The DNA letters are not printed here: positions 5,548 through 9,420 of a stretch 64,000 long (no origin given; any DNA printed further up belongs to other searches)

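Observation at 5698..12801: Orphan 2,367-aa megaprotein with no recognisable catalytic, secretion or adhesin-repeat signature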

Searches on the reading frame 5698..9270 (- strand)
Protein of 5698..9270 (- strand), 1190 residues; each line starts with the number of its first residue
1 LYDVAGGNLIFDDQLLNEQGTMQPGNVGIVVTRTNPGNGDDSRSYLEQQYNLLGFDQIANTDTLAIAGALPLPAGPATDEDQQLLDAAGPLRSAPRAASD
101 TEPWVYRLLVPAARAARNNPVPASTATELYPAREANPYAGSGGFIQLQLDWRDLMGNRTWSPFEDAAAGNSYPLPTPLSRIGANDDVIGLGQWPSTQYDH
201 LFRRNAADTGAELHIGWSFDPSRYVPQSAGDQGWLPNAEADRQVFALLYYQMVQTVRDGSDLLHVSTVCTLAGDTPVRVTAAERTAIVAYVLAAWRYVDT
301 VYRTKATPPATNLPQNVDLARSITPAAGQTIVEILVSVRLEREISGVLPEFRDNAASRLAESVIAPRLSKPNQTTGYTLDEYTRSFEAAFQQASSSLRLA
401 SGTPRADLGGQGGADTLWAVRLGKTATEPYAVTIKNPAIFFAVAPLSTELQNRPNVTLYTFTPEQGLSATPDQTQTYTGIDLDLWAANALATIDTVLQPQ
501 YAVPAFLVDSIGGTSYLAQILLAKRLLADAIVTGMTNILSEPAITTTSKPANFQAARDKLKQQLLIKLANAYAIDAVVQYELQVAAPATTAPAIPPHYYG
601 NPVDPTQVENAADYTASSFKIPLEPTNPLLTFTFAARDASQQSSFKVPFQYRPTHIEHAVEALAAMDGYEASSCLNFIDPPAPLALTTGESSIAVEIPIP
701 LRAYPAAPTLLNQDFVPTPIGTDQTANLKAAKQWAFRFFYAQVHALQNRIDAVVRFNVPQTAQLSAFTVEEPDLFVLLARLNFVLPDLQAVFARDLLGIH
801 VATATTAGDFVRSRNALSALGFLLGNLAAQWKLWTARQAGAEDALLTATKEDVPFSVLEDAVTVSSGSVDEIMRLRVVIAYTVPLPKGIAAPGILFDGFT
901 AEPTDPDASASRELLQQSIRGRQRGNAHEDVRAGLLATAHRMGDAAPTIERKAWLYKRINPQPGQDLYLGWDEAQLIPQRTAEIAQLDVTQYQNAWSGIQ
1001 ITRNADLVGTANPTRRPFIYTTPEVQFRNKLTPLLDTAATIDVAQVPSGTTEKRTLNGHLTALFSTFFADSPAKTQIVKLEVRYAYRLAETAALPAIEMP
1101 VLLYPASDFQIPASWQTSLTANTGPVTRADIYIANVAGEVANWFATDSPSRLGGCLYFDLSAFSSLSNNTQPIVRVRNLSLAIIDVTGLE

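Call 59: predict_structure(alignment_id=A3)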
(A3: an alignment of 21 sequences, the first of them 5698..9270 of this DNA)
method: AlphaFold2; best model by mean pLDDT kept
length: 1190 residues; sequences in the alignment: 21
mean_pLDDT: 79.2   pTM: 0.55
mean pLDDT of the five models: 79.2, 78.8, 77.5, 75.9, 75.7
residues with pLDDT >= 90: 366; 70-90: 557; 50-70: 153; < 50: 114
segments of 3 or more residues with pLDDT < 50: 1-20, 73-97, 169-173, 406-413, 722-725, 761-769, 841-850, 911-929, 1119-1125
pLDDT, mean of each block of 10 residues (from residue 1): 36 42 74 68 71 80 74 46 38 42 72 88 90 91 84 71 53 63 90 93 84 93 85 87 95 90 94 91 95 95 88 94 78 91 89 87 90 74 89 74 58 69 74 83 82 86 94 86 91 93 95 94 94 83 72 90 92 89 77 75 73 76 82 83 75 82 59 78 80 79 80 84 62 91 81 81 37 88 95 94 93 96 92 78 35 83 64 83 81 90 76 36 42 61 65 90 85 86 90 87 68 67 79 88 88 93 90 84 85 76 86 66 55 89 87 89 79 90 87
secondary structure, 60 per line:
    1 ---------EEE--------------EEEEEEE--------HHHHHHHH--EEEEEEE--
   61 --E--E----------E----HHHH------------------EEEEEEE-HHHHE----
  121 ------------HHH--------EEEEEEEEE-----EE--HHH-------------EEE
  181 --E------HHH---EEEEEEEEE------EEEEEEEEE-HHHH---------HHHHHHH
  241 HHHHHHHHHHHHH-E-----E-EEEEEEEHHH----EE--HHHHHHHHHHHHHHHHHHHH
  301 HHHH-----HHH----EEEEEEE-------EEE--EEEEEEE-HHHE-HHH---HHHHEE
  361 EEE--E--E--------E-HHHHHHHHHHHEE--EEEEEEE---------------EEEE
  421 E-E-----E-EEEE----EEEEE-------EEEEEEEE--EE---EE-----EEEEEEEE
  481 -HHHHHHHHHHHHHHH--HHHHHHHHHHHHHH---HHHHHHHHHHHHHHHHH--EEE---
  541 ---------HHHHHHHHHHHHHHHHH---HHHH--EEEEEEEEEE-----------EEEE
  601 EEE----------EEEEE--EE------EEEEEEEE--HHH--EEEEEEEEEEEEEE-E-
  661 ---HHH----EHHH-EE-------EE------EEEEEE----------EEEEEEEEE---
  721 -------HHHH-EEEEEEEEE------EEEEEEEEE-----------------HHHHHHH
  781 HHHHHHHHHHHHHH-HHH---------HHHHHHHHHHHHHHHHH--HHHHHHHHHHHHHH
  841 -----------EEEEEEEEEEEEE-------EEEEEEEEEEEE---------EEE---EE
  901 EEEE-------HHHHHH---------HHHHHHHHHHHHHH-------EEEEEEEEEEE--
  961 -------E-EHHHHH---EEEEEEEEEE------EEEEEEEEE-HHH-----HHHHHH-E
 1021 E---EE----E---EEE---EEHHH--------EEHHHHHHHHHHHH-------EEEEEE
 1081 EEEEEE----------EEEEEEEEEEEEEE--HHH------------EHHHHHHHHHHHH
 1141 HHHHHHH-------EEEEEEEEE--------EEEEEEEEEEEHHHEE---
elements in order (helices of 4 or more, strands of 3 or more residues): E10-12 E27-33 H42-49 E52-58 H82-85 E104-110 H112-115 E144-152 E178-180 E196-204 E211-219 H221-224 H234-253 E263-269 H281-304 E317-323 E331-333 E336-342 H355-358 E359-363 H380-390 E395-401 E417-421 E431-434 E439-443 E451-458 E473-480 H482-496 H499-512 H516-532 E535-537 H550-566 H570-573 E576-585 E597-603 E614-618 E629-636 E644-657 E693-698 E709-717 H728-731 E733-741 E748-756 H774-794 H808-824 H827-840 E852-864 E872-883 E893-895 E899-904 H912-917 H927-940 E948-958 H971-975 E979-988 E995-1003 H1013-1018 E1035-1037 H1056-1067 E1075-1086 E1097-1110 H1129-1147 E1155-1163 E1172-1182
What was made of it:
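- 5701..9234 (-): C-terminal ~1,180 aa: a confidently modelled chain of beta-sandwich and helical domains with no recognisable relative. It carries family-invariant motifs such as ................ AF2 pLDDT 79 (call 59).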

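Call 61: fold_search(model_id=the predicted structure, library=pdb)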
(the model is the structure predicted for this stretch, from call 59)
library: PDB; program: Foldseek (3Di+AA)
matches with E <= 10: 364; with E <= 0.001: 1
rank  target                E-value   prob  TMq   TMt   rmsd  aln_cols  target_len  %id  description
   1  7q1y_A                3.0e-04  0.28  0.08  0.07  46.7      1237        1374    7  X-ray structure of human A2ML1 (released 2022-04-20)
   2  7som_D                3.0e-03  0.08  0.06  0.05  37.3      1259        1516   10  Ciliary C2 central pair apparatus isolated from Chlamydomonas reinhardtii (released 2022-04-13)
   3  4g1e_A                3.3e-03  0.28  0.09  0.10  39.9      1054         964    7  Crystal structure of integrin alpha V beta 3 with coil-coiled tag. (released 2012-12-12)
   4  8xen_A                4.1e-03  0.25  0.09  0.10  25.9      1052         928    7  Cryo-EM structure of integrin ITGAV/ITGB3 complex, conformation 4 (released 2024-12-18)
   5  8wa2_D                4.5e-03  0.13  0.08  0.07  35.6      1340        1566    8  cryo-EM structure of native mastigonemes isolated from Chlamydomonas reinhardtii at 3.0 angstrom resolution (released 2024-04-10)
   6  8xfo_A                5.7e-03  0.21  0.09  0.12  23.7      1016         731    8  Cryo-EM structure of integrin ITGAV, ITGB3 and CYCLO (RGDFK) complex, conformation 2 (released 2024-12-18)
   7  9ijj_O                5.7e-03  0.12  0.07  0.07  44.5      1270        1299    5  In situ structure of the central apparatus in mouse sperm axoneme. (released 2025-06-04)
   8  3ije_A                6.8e-03  0.15  0.08  0.09  39.0      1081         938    7  Crystal structure of the complete integrin alhaVbeta3 ectodomain plus an Alpha/beta transmembrane fragment (released 2009-09-29)
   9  5es4_C                7.8e-03  0.18  0.06  0.08  30.0       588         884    7  RE-REFINEMENT OF INTEGRIN ALPHAXBETA2 ECTODOMAIN IN THE CLOSED/BENT CONFORMATION (released 2016-03-02)
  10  3k6s_A                8.6e-03  0.13  0.08  0.08  37.4      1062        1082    7  Structure of integrin alphaXbeta2 ectodomain (released 2010-01-12)
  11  9fx3_A                9.4e-03  0.14  0.09  0.09  47.4      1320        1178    8  Structure of active human CD109 (released 2025-03-19)
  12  4neh_A                1.8e-02  0.13  0.06  0.07  31.4       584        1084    7  An internal ligand-bound, metastable state of a leukocyte integrin, aXb2 (released 2014-01-15)
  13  4nen_A                1.9e-02  0.15  0.06  0.07  31.0       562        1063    7  An internal ligand-bound, metastable state of a leukocyte integrin, aXb2 (released 2014-01-15)
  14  8x80_A                2.8e-02  0.09  0.06  0.09  29.1       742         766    6  Structure of leptin-LepR trimer with a small gap (released 2024-08-07)
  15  7u05_A                3.7e-02  0.10  0.06  0.06  28.2       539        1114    8  Structure of the yeast TRAPPII-Rab11/Ypt32 complex in the closed/closed state (composite structure) (released 2022-04-27)
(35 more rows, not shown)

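Call 67: fold_search(model_id=the predicted structure, library=viral)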
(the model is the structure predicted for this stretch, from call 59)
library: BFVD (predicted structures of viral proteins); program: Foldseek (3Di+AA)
matches with E <= 10: 155; with E <= 0.001: 1
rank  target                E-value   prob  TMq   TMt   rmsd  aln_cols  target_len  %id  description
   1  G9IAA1                3.6e-04  0.38  0.07  0.10  27.7       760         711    8  (no name in the UniProt tables at hand)
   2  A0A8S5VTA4            2.1e-03  0.10  0.06  0.08  44.7      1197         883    7  (no name in the UniProt tables at hand)
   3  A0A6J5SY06            2.7e-03  0.12  0.06  0.06  38.5      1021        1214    8  Fibronectin type III [uncultured Caudovirales phage]
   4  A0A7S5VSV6            7.5e-03  0.33  0.08  0.16  33.4       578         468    8  (no name in the UniProt tables at hand)
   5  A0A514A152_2          7.9e-03  0.09  0.06  0.06  39.6      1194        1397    8  Uncharacterized protein [Aeromonas phage LAh10]
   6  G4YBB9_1              8.6e-03  0.38  0.08  0.09  36.4       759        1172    8  (no name in the UniProt tables at hand)
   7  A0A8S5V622            2.3e-02  0.10  0.07  0.12  36.8       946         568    7  Uncharacterized protein [Myoviridae sp. ct4uh47]
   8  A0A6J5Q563            2.3e-02  0.10  0.08  0.11  42.7      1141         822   11  Big-1 (Bacterial Ig-like domain 1) domain containing protein [uncultured Caudovirales phage]
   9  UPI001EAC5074         4.5e-02  0.09  0.07  0.11  39.2      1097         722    6  (no name look-up for this kind of identifier)
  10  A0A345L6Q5            1.0e-01  0.08  0.07  0.15  26.0       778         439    8  Uncharacterized protein [Serratia phage Scapp]
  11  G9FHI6                1.0e-01  0.03  0.07  0.06  42.3      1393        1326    8  (no name in the UniProt tables at hand)
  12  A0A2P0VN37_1          1.1e-01  0.09  0.08  0.11  47.1       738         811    7  Concanavalin A-like lectin/glucanase domain-containing protein [Tetraselmis virus 1]
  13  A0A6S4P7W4            1.1e-01  0.04  0.06  0.09  40.1      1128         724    8  Cell wall/surface repeat protein [uncultured phage_MedDCM-OCT-S31-C1]
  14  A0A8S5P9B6            1.4e-01  0.09  0.08  0.10  32.2       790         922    6  Fibronectin [Myoviridae sp. ctTYJ16]
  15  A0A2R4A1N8            1.5e-01  0.10  0.07  0.11  27.8       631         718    9  (no name in the UniProt tables at hand)
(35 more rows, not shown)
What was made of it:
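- On Phage / eCIS tape-measure or baseplate proteins: BFVD Foldseek gave TM <= 0.1 (call 67).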

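Call 68: search_protein_representatives(protein=window:5698-9270:-)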
Query: 1190 residues. Proteins with E-value up to 0.001 (for the whole library): 995; up to 1e-10: 820; up to 1e-30: 498. The best 150 are listed.
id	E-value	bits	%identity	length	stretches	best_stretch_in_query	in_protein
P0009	0.0e+00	1121.0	50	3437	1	8-1183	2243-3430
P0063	1.6e-227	774.5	44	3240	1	9-1188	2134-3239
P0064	1.6e-205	701.7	42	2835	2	6-907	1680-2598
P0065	3.0e-162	558.4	43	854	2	314-913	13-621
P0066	9.5e-157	540.2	37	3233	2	2-904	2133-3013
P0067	6.9e-140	484.3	33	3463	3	6-587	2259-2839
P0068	6.8e-138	477.7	36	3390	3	329-905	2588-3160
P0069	3.9e-134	465.3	39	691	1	101-788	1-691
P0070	6.1e-130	451.4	32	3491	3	423-859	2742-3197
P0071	1.1e-128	447.3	34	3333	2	9-905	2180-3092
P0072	5.7e-125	434.9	32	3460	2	6-912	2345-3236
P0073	1.0e-124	434.1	34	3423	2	5-845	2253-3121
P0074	2.4e-118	413.0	32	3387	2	9-839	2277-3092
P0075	1.2e-110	387.5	33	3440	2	8-832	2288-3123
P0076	1.5e-110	387.2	33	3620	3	9-447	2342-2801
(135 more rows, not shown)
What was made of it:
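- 5701..9234 (-): This tile alone retrieves 995 clusters (call 68).
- On Giant LysM protein / ~1,200-aa partner cassette (unnamed, uncharacterised): 995 clusters were retrieved with the C-terminal tile (call 68).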
